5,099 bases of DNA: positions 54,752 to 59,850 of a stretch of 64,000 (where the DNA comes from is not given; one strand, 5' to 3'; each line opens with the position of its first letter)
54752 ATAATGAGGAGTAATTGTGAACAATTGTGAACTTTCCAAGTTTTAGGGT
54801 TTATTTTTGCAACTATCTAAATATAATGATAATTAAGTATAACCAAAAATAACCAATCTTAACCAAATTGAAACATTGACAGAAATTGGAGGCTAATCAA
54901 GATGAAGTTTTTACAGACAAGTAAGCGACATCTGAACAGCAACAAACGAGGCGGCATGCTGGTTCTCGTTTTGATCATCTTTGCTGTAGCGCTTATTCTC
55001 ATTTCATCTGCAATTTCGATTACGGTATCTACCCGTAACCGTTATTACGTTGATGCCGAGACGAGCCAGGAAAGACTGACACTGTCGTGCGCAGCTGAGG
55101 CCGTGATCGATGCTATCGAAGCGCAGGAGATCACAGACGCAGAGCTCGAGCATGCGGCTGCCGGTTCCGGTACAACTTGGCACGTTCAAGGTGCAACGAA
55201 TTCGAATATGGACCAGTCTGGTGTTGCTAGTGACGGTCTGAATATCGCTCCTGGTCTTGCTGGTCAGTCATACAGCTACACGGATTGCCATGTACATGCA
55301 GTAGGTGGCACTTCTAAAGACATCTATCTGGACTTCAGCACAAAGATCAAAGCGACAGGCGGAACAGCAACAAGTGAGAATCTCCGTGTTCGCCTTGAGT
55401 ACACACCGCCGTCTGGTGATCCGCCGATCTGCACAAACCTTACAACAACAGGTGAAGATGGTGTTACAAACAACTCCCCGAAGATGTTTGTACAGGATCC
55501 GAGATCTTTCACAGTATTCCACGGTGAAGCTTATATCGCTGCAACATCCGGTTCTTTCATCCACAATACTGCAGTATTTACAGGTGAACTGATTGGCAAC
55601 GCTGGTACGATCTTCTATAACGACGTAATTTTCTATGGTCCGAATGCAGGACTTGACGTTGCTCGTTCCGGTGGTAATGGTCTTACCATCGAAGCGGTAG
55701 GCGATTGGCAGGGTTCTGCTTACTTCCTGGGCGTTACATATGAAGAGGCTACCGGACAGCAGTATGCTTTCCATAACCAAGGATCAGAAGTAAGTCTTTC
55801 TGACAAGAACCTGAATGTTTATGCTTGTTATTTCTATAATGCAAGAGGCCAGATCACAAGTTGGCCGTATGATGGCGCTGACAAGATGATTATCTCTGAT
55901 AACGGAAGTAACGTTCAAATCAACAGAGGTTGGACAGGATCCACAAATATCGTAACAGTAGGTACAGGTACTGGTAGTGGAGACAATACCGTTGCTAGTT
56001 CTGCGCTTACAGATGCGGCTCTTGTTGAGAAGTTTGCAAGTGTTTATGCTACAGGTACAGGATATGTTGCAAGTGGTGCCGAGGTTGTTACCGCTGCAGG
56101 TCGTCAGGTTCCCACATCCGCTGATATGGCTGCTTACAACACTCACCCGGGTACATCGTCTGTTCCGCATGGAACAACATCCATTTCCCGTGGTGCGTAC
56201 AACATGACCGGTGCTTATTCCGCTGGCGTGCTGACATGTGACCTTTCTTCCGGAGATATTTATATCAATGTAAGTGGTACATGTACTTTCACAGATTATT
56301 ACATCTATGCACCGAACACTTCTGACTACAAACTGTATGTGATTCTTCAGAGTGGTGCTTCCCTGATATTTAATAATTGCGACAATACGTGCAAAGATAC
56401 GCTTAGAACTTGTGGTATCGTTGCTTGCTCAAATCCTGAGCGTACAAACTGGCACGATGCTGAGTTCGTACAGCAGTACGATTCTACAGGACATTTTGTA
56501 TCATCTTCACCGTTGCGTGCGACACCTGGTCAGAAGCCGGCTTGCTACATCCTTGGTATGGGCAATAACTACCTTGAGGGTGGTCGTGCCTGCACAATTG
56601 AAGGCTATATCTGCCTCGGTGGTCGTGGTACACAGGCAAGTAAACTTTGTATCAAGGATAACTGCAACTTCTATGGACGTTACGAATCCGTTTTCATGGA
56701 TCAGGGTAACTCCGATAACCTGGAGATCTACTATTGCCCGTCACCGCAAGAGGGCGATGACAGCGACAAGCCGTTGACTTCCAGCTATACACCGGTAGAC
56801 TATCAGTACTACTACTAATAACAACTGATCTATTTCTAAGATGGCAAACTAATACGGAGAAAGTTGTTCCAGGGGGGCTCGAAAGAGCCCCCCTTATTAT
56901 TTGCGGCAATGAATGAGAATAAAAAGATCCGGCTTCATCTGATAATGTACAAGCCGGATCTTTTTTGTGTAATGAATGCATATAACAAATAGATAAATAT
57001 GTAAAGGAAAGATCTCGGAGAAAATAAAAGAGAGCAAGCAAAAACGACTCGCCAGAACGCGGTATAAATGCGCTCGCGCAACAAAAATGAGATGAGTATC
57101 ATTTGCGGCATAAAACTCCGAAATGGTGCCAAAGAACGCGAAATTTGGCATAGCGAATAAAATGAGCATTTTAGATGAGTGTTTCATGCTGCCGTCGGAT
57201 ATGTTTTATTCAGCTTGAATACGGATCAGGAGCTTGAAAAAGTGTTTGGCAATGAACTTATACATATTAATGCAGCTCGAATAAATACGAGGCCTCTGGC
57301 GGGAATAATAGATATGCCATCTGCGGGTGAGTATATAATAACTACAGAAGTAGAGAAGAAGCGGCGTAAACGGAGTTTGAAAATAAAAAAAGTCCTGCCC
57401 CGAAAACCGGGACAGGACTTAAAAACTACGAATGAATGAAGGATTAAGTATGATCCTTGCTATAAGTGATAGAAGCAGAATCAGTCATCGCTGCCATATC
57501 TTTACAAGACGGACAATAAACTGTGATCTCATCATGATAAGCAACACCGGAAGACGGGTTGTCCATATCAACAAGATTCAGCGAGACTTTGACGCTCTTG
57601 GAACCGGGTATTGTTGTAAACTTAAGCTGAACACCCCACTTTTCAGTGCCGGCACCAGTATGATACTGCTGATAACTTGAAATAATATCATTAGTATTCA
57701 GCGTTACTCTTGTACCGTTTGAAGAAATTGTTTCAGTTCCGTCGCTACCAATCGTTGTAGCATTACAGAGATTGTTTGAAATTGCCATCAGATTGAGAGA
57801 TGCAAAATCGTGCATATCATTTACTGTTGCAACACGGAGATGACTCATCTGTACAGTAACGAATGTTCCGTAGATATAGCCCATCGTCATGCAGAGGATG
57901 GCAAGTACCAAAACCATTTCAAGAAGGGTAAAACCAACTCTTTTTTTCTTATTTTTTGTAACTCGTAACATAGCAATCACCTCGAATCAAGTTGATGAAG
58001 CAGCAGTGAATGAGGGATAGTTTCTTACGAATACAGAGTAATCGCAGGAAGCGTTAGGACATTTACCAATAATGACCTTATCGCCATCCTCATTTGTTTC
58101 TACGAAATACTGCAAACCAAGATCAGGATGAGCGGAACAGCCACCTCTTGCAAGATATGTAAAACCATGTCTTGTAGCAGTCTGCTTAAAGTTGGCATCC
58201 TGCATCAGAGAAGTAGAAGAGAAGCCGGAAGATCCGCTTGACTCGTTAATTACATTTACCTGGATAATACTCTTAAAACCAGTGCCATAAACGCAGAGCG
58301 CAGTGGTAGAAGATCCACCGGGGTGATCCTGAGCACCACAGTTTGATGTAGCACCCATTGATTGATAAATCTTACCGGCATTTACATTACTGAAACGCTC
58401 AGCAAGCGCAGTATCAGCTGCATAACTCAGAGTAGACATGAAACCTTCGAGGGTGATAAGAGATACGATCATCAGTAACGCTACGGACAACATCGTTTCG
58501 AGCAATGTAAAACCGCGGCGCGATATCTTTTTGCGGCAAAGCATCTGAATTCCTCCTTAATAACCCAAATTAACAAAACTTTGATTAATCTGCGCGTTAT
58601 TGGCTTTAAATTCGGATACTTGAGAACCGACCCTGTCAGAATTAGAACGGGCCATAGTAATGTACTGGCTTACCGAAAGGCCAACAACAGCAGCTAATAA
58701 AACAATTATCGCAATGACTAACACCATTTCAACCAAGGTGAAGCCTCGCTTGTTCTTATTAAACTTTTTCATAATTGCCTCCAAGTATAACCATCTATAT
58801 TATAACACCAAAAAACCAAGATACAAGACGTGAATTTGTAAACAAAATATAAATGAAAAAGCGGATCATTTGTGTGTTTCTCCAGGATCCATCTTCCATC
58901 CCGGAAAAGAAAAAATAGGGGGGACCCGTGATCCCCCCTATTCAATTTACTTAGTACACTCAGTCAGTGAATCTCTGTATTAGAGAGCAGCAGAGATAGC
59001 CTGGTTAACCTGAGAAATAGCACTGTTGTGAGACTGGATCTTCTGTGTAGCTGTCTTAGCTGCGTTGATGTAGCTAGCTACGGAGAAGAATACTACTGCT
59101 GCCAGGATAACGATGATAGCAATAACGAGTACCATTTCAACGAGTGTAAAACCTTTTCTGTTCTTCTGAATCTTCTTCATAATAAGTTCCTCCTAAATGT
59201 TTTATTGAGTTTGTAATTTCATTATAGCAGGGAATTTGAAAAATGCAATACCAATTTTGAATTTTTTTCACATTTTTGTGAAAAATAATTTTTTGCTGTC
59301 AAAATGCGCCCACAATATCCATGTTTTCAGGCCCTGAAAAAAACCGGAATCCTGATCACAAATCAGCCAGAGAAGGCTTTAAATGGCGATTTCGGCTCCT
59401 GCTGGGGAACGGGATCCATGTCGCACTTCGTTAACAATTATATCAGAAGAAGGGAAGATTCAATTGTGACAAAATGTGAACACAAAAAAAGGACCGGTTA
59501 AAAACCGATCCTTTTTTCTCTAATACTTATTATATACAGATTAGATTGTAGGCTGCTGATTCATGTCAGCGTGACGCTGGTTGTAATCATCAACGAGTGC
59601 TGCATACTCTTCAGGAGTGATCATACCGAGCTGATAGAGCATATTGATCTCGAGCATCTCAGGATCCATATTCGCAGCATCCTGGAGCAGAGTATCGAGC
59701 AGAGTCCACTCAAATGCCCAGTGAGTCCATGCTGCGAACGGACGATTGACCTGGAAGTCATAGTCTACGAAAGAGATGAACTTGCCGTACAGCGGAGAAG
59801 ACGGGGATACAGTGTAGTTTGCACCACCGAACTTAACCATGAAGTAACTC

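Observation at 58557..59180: Two helix-only type IV pilins (56 and 61 aa mature) as the apparent major subunits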

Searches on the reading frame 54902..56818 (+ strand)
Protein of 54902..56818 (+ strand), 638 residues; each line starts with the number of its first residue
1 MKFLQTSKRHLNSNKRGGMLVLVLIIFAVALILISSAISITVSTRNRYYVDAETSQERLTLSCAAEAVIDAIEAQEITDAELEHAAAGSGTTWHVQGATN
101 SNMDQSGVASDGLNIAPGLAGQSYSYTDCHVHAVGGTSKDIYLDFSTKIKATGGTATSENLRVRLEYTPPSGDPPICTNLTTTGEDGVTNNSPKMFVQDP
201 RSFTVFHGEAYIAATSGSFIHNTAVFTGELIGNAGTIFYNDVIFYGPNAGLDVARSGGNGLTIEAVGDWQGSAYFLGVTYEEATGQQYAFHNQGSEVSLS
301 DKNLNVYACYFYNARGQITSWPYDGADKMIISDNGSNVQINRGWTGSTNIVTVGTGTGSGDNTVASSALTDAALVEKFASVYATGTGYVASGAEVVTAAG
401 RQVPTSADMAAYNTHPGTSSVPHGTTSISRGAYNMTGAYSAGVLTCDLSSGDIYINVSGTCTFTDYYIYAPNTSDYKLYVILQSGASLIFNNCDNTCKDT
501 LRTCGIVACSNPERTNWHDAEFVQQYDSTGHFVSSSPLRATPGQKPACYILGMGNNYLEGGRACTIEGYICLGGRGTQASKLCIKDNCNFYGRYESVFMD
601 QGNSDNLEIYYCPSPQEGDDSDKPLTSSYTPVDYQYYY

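Call 4: search_protein_families(library=pfam, proteins=[window:54902-56818:+], max_evalue=0.1)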
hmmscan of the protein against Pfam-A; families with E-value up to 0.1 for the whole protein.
window:54902-56818:+ (638 aa): 2 families
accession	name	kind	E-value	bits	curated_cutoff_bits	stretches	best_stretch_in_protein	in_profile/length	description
PF23981.1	DUF7305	-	0.0098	16.2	27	1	408-480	28-99/185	Domain of unknown function (DUF7305)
PF13850.11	ERGIC_N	-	0.063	13.9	27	0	5-60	9-63/91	Endoplasmic Reticulum-Golgi Intermediate Compartment (ERGIC)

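Call 29: search_protein_families(library=ncbifam, proteins=[window:54902-56818:+], max_evalue=0.1)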
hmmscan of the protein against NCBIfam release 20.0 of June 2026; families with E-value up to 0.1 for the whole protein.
window:54902-56818:+ (638 aa): 1 family
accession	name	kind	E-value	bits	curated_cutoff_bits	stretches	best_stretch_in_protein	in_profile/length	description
NF000333.1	trim_DfrF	exception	0.049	13.5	320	0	330-386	40-96/164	trimethoprim-resistant dihydrofolate reductase DfrF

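Call 45: search_solved_structures(query=window:54902-56818:+, max_evalue=1)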
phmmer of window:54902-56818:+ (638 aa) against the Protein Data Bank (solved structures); distinct sequences matched with E-value up to 1: 0.

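Call 57: find_homologous_proteins(query=window:54902-56818:+, max_evalue=0.001)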
Query window:54902-56818:+ (638 aa): 46 proteins with E <= 0.001 among 8000 candidates.
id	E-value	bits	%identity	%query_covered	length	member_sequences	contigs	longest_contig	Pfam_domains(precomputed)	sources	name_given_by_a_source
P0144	0.0e+0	1456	100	100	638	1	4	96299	-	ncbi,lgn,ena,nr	ncbi:MAG: hypothetical protein J6Y08_04430 [Clostridiales bacterium]|nr:hypothetical protein [Clostr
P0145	1.6e-167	577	47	100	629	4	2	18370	-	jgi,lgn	jgi:hypothetical protein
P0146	1.7e-167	577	48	100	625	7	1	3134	-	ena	-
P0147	3.0e-161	556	47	100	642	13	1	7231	-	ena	-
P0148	5.5e-157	542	48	97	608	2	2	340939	-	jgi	-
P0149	1.3e-155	538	47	100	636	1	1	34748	-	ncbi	-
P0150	3.6e-150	520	45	100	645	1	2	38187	-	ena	-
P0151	4.5e-141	490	44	100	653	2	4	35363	-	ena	-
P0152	2.3e-135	471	41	100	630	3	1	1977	-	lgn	-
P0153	3.2e-133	464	41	100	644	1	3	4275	-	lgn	-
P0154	5.3e-133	463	41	100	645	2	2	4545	-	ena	-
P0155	8.8e-133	462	42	100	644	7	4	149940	-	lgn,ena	-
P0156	2.4e-132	461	41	100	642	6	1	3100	-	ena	-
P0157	3.4e-132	460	41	100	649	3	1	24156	-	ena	-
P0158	7.0e-132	459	41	100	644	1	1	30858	-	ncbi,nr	ncbi:MAG: hypothetical protein J6040_08260 [Clostridiales bacterium]|nr:hypothetical protein [Clostr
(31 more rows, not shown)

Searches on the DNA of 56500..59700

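Call 54: search_rna_families(source=window, start=56500, end=59700, threshold=evalue, max_evalue=1)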
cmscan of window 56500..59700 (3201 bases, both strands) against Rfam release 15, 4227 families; matches with E-value up to 1: 5.
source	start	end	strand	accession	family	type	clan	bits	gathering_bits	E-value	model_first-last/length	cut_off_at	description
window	56861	56909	-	RF02066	STnc320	Gene; sRNA;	-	28.8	50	0.014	1-55/55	no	Salmonella enterica sRNA STnc320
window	57385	57488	-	RF02883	BcKCsr2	Gene; sRNA;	-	24.7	40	0.0093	1-129/129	no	Burkholderia sRNA 2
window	57377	57509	-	RF00557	L10_leader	Cis-reg; leader;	-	23.4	44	0.65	1-138/138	no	Ribosomal protein L10 leader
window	59443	59517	+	RF02891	AgrB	Gene; antisense;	-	23.4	40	0.73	1-84/84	no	ArsR-gov region gene B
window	59484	59598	-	RF00513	Trp_leader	Cis-reg; leader;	-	22.1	41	0.27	1-100/100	no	Tryptophan operon leader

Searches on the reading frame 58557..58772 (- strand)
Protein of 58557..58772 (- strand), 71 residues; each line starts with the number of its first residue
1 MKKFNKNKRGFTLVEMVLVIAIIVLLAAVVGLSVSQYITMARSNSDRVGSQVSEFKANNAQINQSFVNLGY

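Call 4: search_protein_families(library=pfam, proteins=[window:58557-58772:-], max_evalue=0.1)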
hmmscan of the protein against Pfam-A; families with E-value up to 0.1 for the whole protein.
window:58557-58772:- (71 aa): 3 families
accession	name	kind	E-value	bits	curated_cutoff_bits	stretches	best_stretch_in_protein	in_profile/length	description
PF07963.17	N_methyl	-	2.1e-08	33.8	21.2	1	6-30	2-26/27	Prokaryotic N-terminal methylation motif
PF16982.10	Flp1_like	-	0.00095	19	33.5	1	3-28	1-26/49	Putative Flagellin, Flp1-like, domain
PF07790.16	Pilin_N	-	0.01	17.1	25.2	1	16-43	9-35/78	Archaeal Type IV pilin, N-terminal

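Call 29: search_protein_families(library=ncbifam, proteins=[window:58557-58772:-], max_evalue=0.1)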
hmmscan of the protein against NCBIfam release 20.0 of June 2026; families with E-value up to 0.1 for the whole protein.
window:58557-58772:- (71 aa): 20 families
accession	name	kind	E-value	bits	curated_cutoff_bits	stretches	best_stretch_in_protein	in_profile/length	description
TIGR01708.2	typeII_sec_gspH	equivalog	3.6e-07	30.3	80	1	8-57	1-52/169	type II secretion system minor pseudopilin GspH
TIGR02532.1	IV_pilin_GFxxxE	domain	6.2e-07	29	16.3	1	8-30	1-23/24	prepilin-type N-terminal cleavage/methylation domain-containing protein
NF041775.1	typeIV_PilA_Myxo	equivalog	2.4e-06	27.7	400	1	2-43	4-43/214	type IV pilin protein PilA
NF007862.0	PRK10574.1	equivalog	1.4e-05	25.2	138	1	6-41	2-37/145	prepilin peptidase-dependent pilin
TIGR02596.1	TIGR02596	subfamily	1.9e-05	24.9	70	1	11-43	1-33/196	Verru_Chthon cassette protein D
TIGR01710.1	typeII_sec_gspG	equivalog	2.2e-05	24.5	88.85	1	9-56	1-46/134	type II secretion system major pseudopilin GspG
NF007800.0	PRK10506.1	equivalog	8.5e-05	22.4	158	1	2-38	2-38/163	prepilin peptidase-dependent protein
NF040982.1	ComGD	equivalog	0.00022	21.6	70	1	8-40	1-33/139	competence type IV pilus minor pilin ComGD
NF041002.1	pilin_ComGF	equivalog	0.00022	21.5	80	1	9-62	2-52/139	competence type IV pilus minor pilin ComGF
NF041013.1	T4P_ComGE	equivalog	0.00039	20.4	49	1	6-30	1-25/83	competence type IV pilus minor pilin ComGE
NF047827.1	T3SSXpsH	equivalog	0.0023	17.7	160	1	9-53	1-47/145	type II secretion system protein XpsH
NF040999.1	pilin_ComGC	equivalog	0.0025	17.9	75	1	9-30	2-25/84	competence type IV pilus major pilin ComGC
NF007660.0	PRK10332.1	equivalog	0.0094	16.4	86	1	3-59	3-57/107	prepilin-type N-terminal cleavage/methylation domain-containing protein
TIGR02599.1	TIGR02599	subfamily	0.021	14.1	256.5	1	10-61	1-55/361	Verru_Chthon cassette protein C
NF050813.1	CellDivFtsNCaul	equivalog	0.022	15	300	1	9-64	26-83/268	cell division protein FtsN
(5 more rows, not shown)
